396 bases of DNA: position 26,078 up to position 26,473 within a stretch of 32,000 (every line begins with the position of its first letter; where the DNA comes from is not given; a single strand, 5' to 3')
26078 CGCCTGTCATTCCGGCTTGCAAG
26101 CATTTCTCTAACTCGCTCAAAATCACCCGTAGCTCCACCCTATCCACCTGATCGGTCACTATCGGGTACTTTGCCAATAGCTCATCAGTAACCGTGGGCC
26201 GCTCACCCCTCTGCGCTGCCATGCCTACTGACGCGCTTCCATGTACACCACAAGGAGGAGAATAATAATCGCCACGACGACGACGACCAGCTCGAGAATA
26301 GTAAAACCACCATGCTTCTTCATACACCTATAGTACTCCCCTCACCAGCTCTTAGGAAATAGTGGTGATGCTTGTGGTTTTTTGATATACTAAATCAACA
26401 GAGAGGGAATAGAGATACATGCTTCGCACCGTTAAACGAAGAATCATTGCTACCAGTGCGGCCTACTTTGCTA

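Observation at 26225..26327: Hidden prepilin-type micro-ORF in the alternative frame at the 5' end of the annotated methyltransferase ORF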

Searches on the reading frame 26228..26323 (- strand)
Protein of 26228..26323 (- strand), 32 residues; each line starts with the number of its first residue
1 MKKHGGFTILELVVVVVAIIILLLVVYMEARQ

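Call 6: search_protein_families(library=pfam, proteins=[window:26228-26323:-], max_evalue=0.1)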
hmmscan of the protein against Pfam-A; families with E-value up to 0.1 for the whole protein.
seq(32 aa): 3 families
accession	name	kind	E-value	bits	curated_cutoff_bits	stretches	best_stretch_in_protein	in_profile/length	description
PF07963.17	N_methyl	-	8.2e-06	25.6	21.2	1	1-27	1-27/27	Prokaryotic N-terminal methylation motif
PF15168.11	TRIQK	-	0.036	14.5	27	1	5-28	44-67/79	Triple QxxK/R motif-containing protein family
PF05434.16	Tmemb_9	-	0.093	13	28.6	1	8-28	48-68/145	TMEM9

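Call 7: search_protein_families(library=ncbifam, proteins=[window:26228-26323:-], max_evalue=1)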
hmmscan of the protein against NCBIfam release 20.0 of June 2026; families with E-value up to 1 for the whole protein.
seq(32 aa): 9 families
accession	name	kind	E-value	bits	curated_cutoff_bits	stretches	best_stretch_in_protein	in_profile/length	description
NF007862.0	PRK10574.1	equivalog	0.0076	16.4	138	1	1-25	1-24/145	prepilin peptidase-dependent pilin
NF040982.1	ComGD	equivalog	0.014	15.8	70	1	6-29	3-26/139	competence type IV pilus minor pilin ComGD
NF007800.0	PRK10506.1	equivalog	0.017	15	158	1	1-24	5-28/163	prepilin peptidase-dependent protein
NF040999.1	pilin_ComGC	equivalog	0.019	15.2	75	1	6-26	3-23/84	competence type IV pilus major pilin ComGC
TIGR01708.2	typeII_sec_gspH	equivalog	0.033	14.2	80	1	5-29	2-26/169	type II secretion system minor pseudopilin GspH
TIGR01710.1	typeII_sec_gspG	equivalog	0.18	11.8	88.85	1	6-26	2-22/134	type II secretion system major pseudopilin GspG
NF041775.1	typeIV_PilA_Myxo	equivalog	0.25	11.3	400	1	4-24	10-29/214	type IV pilin protein PilA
TIGR02532.1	IV_pilin_GFxxxE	domain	0.25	11.3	16.3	1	5-27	2-24/24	prepilin-type N-terminal cleavage/methylation domain-containing protein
NF038303.1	EPS_HpsB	equivalog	0.55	10.2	150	1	4-25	2-23/211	hormogonium polysaccharide secretion pseudopilin HpsB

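Call 20: list_cluster_members(proteins=[window:26228-26323:-, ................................, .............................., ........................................, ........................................, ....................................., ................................, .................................])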
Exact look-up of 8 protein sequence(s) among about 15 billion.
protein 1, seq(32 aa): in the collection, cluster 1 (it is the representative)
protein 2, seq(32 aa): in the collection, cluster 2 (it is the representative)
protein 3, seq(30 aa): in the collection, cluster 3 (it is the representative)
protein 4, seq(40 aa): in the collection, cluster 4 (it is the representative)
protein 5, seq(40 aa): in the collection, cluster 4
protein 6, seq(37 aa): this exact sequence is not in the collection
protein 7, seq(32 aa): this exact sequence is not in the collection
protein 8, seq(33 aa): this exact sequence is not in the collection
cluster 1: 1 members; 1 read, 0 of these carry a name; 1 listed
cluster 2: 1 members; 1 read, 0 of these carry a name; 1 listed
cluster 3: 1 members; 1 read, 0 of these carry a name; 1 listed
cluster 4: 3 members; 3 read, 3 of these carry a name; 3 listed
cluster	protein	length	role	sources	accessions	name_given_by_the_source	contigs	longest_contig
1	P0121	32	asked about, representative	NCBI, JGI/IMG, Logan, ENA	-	-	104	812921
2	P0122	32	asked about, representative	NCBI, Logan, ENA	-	-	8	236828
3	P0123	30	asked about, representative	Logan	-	-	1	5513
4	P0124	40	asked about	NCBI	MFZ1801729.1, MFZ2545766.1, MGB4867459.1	MAG: hypothetical protein WAW62_01965 [Candidatus Saccharimonas aalborgensis]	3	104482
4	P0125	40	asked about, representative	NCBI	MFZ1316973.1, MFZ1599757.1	MAG: hypothetical protein WAT31_00030 [Candidatus Saccharimonas aalborgensis]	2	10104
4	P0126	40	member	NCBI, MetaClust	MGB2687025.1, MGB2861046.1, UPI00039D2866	MAG: hypothetical protein WBB71_01465 [Candidatus Saccharimonas aalborgensis] | status=active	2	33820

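Call 82: search_protein_representatives(alignment_id=A5)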
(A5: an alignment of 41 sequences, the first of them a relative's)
Query: 41 sequences, 36 profile positions. Proteins with E-value up to 0.001 (for the whole library): 9799; up to 1e-10: 43; up to 1e-30: 0. The best 150 are listed.
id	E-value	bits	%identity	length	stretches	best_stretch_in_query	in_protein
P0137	6.7e-15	70.1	-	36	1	1-35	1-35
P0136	8.7e-15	69.7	-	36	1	1-34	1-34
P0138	1.8e-14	68.7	-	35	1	1-35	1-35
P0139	2.8e-14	68.1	-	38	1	1-35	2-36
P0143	3.0e-14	68.0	-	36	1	1-34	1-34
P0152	5.3e-14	67.2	-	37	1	1-35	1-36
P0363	8.0e-14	66.6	-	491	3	1-30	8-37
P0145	1.4e-13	65.9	-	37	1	1-35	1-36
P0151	1.7e-13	65.6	-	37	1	1-35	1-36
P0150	1.7e-13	65.6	-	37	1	1-35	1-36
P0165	1.8e-13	65.5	-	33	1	1-32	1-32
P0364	2.0e-13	65.4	-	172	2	10-31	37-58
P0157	2.3e-13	65.2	-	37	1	1-35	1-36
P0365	2.7e-13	65.0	-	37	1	1-34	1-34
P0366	4.5e-13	64.2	-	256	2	1-31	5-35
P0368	4.3e-12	61.1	-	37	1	1-35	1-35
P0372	3.6e-11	58.2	-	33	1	1-32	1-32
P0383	5.0e-10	54.5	-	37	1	1-32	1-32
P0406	5.7e-09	51.1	-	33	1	1-33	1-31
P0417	1.1e-08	50.2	-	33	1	4-33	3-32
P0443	8.8e-08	47.3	-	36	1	1-34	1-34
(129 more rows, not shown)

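Call 84: list_cluster_members(proteins=[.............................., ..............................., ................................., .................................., P0368, P0372, P0383, P0406, P0417, P0443])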
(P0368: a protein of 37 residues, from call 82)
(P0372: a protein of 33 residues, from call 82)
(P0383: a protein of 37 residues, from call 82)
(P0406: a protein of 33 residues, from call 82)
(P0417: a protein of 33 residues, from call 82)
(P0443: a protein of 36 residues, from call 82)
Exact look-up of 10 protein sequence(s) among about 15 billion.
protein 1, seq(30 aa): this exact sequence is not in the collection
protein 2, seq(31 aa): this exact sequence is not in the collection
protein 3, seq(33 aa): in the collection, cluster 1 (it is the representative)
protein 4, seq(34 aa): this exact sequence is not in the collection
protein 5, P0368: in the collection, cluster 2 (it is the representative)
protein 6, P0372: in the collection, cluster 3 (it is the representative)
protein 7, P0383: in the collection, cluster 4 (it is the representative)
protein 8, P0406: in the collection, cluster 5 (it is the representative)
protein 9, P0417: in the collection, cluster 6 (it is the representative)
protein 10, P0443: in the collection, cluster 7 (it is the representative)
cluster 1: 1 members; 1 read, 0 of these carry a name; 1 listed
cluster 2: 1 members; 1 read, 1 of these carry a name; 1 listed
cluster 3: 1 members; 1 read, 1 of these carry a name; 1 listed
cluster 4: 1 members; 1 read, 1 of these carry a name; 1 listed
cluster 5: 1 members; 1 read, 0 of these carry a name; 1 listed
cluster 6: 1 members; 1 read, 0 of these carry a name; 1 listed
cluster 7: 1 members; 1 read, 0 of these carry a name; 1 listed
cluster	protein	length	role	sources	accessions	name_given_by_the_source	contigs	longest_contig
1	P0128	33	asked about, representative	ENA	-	-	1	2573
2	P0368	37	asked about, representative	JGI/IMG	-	prepilin-type N-terminal cleavage/methylation domain-containing protein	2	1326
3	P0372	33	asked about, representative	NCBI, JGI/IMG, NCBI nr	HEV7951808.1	MAG TPA: prepilin-type N-terminal cleavage/methylation domain-containing protein ... | prepilin-type N-terminal cleavage/methylation domain-containing protein | prepilin-type N-terminal cleavage/methylation domain-containing protein [Candidatus ...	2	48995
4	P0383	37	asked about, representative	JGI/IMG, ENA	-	prepilin-type N-terminal cleavage/methylation domain-containing protein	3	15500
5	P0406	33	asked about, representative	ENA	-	-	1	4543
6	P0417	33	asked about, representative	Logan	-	-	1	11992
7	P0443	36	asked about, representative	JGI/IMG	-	-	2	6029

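Call 88: search_protein_families(library=pfam, alignment_id=A5, max_evalue=0.01)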
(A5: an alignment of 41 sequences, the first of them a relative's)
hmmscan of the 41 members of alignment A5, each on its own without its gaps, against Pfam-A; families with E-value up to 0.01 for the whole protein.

A. member 1, P0125 (40 aa): 0 families

B. families by the number of members that match (of 41 scanned): 4 families
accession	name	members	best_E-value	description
PF07963.17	N_methyl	37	1.7e-08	Prokaryotic N-terminal methylation motif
PF16982.10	Flp1_like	4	0.0012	Putative Flagellin, Flp1-like, domain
PF15168.11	TRIQK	1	0.0038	Triple QxxK/R motif-containing protein family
PF25667.1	ASFV_P17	1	0.0087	African swine fever virus minor capsid protein p17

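Call 89: search_protein_families(library=ncbifam, alignment_id=A5, max_evalue=1)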
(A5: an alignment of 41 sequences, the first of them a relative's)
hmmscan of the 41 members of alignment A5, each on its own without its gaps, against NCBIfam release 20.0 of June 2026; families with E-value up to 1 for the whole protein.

A. member 1, P0125 (40 aa): 9 families
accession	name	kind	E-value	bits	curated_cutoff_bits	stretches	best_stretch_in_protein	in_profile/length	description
NF040982.1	ComGD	equivalog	0.0044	17.4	70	1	11-33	3-24/139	competence type IV pilus minor pilin ComGD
NF041002.1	pilin_ComGF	equivalog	0.0089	16.3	80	1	11-38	3-30/139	competence type IV pilus minor pilin ComGF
NF040999.1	pilin_ComGC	equivalog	0.015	15.4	75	1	11-31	3-25/84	competence type IV pilus major pilin ComGC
TIGR01708.2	typeII_sec_gspH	equivalog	0.017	15.1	80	1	11-34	3-26/169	type II secretion system minor pseudopilin GspH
TIGR01710.1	typeII_sec_gspG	equivalog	0.019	15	88.85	1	11-32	2-23/134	type II secretion system major pseudopilin GspG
NF007800.0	PRK10506.1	equivalog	0.033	14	158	1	8-30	7-29/163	prepilin peptidase-dependent protein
NF038303.1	EPS_HpsB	equivalog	0.047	13.7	150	1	10-31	3-24/211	hormogonium polysaccharide secretion pseudopilin HpsB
NF007862.0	PRK10574.1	equivalog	0.1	12.7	138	1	9-32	4-27/145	prepilin peptidase-dependent pilin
NF041775.1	typeIV_PilA_Myxo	equivalog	0.42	10.5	400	1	8-33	9-33/214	type IV pilin protein PilA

B. families by the number of members that match (of 41 scanned): 42 families (the first 25 are shown)
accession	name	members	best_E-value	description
TIGR01708.2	typeII_sec_gspH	41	2.4e-05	type II secretion system minor pseudopilin GspH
NF007800.0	PRK10506.1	41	6.4e-05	prepilin peptidase-dependent protein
NF007862.0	PRK10574.1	41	0.00012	prepilin peptidase-dependent pilin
NF038303.1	EPS_HpsB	41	0.009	hormogonium polysaccharide secretion pseudopilin HpsB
NF040982.1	ComGD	40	0.00038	competence type IV pilus minor pilin ComGD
NF040999.1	pilin_ComGC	40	0.00049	competence type IV pilus major pilin ComGC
NF041775.1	typeIV_PilA_Myxo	39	0.00045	type IV pilin protein PilA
TIGR01710.1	typeII_sec_gspG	39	0.0012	type II secretion system major pseudopilin GspG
TIGR02532.1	IV_pilin_GFxxxE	35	3.8e-06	prepilin-type N-terminal cleavage/methylation domain-containing protein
NF038304.1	EPS_HpsC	28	0.0012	hormogonium polysaccharide secretion pseudopilin HpsC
NF041002.1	pilin_ComGF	19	0.0063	competence type IV pilus minor pilin ComGF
TIGR02596.1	TIGR02596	19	0.027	Verru_Chthon cassette protein D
NF007660.0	PRK10332.1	13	0.0063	prepilin-type N-terminal cleavage/methylation domain-containing protein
NF007848.0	PRK10557.1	12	0.0038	prepilin peptidase-dependent protein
NF041013.1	T4P_ComGE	9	0.001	competence type IV pilus minor pilin ComGE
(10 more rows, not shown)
